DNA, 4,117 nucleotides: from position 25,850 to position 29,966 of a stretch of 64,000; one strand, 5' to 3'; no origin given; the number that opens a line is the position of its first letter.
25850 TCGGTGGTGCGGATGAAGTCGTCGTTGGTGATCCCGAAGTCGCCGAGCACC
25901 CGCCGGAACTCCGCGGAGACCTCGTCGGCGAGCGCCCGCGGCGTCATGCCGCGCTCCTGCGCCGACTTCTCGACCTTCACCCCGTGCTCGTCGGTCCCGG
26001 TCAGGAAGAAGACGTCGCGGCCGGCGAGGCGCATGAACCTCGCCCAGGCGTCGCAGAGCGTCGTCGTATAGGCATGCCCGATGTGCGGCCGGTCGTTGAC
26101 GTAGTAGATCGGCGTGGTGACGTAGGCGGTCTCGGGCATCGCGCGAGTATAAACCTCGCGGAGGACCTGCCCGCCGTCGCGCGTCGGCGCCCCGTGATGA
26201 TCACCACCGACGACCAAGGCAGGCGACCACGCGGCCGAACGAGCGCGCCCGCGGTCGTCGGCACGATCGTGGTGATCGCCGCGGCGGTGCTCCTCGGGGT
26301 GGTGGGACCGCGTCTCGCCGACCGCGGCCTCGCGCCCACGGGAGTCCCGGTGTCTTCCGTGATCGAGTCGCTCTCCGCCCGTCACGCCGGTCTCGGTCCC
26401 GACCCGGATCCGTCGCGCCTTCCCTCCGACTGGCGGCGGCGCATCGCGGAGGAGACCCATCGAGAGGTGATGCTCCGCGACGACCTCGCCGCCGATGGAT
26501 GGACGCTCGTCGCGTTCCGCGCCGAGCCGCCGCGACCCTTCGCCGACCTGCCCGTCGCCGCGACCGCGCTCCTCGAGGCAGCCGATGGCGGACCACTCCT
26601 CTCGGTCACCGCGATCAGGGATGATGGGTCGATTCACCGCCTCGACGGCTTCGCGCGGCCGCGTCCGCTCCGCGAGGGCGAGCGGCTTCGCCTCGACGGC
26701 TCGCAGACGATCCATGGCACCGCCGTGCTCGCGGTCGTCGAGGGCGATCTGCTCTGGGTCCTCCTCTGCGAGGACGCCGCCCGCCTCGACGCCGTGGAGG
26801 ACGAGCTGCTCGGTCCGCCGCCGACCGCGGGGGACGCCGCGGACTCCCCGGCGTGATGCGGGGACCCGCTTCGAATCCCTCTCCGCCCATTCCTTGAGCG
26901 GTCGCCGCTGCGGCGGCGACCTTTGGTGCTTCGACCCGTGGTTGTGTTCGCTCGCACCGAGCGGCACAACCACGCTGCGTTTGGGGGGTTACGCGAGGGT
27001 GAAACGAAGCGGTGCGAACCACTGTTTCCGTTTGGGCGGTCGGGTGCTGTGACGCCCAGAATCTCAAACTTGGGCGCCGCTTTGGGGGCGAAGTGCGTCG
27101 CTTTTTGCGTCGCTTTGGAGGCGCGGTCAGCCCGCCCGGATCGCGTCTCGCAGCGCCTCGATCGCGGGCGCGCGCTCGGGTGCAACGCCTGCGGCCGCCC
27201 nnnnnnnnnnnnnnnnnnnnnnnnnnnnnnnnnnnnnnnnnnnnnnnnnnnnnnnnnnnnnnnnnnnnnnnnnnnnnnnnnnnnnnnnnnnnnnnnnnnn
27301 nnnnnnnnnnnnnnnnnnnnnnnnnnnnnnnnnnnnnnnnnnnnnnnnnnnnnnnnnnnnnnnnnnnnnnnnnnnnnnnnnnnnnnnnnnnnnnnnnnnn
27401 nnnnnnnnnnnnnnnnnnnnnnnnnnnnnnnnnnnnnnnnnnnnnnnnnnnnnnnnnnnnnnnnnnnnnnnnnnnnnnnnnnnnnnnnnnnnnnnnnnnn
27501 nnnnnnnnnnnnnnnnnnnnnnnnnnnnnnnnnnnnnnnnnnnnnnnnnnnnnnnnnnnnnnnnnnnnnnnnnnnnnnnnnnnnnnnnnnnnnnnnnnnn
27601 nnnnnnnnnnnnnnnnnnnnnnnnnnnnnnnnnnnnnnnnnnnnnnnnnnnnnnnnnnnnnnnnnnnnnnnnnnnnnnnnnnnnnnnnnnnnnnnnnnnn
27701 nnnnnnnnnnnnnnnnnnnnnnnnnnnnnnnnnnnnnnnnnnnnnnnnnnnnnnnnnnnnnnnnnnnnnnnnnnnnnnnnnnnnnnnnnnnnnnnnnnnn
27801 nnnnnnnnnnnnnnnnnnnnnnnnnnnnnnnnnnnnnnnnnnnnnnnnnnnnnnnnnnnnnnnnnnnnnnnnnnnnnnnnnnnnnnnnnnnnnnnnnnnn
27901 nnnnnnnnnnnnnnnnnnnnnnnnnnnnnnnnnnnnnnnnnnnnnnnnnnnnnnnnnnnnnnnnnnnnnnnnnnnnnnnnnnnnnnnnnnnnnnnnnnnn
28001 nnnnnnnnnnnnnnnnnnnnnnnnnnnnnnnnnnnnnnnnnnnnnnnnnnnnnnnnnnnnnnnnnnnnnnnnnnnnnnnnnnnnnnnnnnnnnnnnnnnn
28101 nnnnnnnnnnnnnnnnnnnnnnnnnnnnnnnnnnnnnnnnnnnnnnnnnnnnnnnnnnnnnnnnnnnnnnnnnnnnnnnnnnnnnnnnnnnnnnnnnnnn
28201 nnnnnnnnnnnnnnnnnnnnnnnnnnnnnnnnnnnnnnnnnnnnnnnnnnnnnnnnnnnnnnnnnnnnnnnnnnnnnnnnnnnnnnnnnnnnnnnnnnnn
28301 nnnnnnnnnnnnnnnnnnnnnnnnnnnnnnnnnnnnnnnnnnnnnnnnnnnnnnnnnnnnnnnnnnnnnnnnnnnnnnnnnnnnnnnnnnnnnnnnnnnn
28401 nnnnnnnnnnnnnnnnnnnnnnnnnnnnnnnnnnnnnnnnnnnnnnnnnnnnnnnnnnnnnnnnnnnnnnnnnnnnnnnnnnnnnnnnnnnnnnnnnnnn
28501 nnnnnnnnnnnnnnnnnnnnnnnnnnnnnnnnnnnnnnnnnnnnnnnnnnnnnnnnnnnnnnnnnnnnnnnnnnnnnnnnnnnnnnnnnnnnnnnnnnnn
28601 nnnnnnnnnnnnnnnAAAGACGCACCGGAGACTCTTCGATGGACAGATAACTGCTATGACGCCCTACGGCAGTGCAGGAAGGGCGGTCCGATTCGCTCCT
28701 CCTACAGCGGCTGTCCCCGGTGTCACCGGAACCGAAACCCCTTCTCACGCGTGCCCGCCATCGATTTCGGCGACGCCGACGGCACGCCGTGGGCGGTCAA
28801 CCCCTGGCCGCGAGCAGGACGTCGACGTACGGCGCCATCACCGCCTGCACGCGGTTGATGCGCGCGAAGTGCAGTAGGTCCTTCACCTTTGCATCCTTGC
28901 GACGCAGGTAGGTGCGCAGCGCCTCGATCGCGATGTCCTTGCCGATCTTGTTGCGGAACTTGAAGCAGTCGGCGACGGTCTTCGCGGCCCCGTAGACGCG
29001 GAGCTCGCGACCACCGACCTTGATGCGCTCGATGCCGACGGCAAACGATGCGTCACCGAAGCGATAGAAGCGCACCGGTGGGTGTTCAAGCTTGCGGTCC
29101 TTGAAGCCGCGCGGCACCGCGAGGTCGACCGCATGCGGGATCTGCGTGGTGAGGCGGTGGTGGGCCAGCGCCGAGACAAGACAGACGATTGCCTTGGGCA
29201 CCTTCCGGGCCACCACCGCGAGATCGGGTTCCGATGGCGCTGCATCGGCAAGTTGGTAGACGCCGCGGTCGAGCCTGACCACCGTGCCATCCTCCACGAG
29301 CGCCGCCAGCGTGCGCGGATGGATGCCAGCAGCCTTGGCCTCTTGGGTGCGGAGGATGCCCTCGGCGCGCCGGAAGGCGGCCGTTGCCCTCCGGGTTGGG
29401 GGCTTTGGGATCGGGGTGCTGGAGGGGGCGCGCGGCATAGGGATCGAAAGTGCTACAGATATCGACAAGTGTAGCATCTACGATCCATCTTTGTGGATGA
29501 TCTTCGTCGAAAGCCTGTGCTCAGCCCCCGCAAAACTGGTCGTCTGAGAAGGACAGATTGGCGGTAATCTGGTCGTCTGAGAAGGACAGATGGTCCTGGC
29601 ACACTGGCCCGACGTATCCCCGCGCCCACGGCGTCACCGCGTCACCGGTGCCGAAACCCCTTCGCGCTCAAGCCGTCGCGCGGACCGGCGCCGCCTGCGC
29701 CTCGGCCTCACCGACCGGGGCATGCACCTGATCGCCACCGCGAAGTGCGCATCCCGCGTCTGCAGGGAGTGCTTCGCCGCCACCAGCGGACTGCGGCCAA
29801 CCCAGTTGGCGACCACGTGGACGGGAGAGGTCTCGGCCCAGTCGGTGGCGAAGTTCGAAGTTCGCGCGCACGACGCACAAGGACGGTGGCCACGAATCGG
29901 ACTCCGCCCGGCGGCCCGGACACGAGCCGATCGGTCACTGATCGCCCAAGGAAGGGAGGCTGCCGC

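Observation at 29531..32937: Junction module of about 245 bp repeated directly 3162 bp apart, plus a third degenerate copy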

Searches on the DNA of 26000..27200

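Call 39: search_rna_families(source=window, start=26000, end=27200, threshold=evalue, max_evalue=10, show_alignments=2)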
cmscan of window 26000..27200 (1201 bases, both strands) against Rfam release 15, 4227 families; matches with E-value up to 10: 2.
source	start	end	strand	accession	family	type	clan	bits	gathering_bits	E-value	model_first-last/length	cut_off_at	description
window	26740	26766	+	RF01837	toga_FSE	Cis-reg; frameshift_element;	-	18.2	40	1.7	1-29/29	no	togavirus ribosomal frameshift element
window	26830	26849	+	RF03086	chrB-b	Cis-reg;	-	14.7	36.5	3.3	2-21/49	no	chrB-b RNA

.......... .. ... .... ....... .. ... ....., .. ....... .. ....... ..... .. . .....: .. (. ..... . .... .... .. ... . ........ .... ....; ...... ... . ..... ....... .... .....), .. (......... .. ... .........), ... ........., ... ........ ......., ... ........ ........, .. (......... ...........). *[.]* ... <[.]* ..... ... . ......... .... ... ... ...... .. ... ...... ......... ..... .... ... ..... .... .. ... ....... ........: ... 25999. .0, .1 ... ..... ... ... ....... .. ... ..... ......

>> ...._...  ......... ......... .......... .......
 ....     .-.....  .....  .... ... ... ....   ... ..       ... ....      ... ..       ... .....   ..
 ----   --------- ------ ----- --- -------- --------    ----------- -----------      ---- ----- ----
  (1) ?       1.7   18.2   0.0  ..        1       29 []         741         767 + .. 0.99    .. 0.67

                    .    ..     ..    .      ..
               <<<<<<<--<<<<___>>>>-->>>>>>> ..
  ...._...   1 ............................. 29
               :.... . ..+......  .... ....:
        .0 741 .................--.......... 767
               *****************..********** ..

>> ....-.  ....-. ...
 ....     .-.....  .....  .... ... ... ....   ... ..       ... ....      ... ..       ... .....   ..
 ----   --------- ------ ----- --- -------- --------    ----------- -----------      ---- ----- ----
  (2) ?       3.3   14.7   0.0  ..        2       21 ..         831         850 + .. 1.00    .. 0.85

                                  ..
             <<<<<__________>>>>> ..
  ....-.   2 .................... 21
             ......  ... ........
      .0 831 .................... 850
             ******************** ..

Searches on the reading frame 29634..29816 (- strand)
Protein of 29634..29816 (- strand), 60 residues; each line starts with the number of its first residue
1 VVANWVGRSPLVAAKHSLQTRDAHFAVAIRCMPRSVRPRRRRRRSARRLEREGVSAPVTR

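Call 9: search_protein_families(library=pfam, proteins=[window:29634-29816:-], max_evalue=0.01)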
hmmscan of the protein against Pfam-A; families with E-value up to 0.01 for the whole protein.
window:29634-29816:- (60 aa): 0 families

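Call 11: search_protein_families(library=pfam, proteins=[window:29634-29816:-], max_evalue=10)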
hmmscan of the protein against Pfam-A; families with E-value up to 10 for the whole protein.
window:29634-29816:- (60 aa): 1 family
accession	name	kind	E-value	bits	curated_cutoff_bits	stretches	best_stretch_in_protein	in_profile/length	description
PF07638.17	Sigma70_ECF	-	0.25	11.7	21.1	1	16-48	67-99/185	ECF sigma factor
